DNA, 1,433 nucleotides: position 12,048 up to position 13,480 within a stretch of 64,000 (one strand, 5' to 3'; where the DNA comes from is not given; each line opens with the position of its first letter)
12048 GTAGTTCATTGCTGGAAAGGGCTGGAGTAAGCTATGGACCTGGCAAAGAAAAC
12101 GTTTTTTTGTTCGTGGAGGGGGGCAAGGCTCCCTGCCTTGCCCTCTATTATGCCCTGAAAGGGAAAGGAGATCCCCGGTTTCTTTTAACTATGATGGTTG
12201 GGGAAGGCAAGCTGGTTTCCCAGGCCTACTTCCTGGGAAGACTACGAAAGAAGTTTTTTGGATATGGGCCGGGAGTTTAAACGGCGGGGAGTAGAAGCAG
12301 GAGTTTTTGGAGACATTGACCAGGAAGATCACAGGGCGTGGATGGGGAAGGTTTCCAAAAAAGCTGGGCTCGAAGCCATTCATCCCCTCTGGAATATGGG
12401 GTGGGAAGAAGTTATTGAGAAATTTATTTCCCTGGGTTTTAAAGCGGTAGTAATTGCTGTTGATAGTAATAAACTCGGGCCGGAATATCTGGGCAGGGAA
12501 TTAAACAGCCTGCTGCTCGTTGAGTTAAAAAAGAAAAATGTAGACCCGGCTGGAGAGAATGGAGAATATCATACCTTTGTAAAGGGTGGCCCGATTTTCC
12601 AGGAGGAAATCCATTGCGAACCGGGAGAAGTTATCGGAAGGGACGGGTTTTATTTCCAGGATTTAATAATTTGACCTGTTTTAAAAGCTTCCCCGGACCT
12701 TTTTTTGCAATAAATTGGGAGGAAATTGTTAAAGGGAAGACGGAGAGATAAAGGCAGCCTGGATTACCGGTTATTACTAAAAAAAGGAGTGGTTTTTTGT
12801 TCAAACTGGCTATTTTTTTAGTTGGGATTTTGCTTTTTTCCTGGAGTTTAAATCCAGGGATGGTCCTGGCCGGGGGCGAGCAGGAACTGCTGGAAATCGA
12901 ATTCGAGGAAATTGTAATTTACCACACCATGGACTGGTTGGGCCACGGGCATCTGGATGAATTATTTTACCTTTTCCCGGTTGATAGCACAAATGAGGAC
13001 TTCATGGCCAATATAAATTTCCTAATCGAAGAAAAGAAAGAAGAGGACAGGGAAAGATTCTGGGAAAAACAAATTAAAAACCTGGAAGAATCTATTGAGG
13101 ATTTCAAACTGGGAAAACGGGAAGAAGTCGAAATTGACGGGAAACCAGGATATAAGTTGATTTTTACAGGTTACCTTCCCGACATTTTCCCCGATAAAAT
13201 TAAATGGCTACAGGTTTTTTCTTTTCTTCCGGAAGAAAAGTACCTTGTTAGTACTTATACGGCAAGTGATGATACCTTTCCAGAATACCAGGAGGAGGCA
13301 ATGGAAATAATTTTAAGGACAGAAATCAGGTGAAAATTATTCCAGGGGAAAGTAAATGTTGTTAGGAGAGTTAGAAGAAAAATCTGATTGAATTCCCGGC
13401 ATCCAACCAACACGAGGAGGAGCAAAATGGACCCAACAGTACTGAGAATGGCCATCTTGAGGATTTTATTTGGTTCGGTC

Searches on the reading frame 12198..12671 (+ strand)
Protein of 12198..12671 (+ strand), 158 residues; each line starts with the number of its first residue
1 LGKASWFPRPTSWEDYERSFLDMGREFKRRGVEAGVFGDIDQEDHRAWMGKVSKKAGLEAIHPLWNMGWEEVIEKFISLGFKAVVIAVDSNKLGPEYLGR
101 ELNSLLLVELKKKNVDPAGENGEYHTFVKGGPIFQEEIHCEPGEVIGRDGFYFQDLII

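Call 79: search_protein_families(library=pfam, max_evalue=0.001, proteins=[window:12198-12671:+])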
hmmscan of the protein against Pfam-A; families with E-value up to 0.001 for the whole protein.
window:12198-12671:+ (158 aa): 1 family
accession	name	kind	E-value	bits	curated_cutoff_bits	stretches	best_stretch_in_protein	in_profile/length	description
PF01902.24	Diphthami_syn_2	-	1.4e-26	93.9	23.2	1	20-140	74-198/219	Diphthamide synthase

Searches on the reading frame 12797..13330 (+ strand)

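Call 79: search_protein_families(library=pfam, max_evalue=0.001, proteins=[window:12797-13330:+])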
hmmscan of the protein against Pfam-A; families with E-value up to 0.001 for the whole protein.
window:12797-13330:+ (178 aa): 1 family
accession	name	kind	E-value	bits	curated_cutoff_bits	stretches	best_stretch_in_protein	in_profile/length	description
PF08786.17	DcrB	-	0.00013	22.5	27.2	1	80-172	37-125/127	DcrB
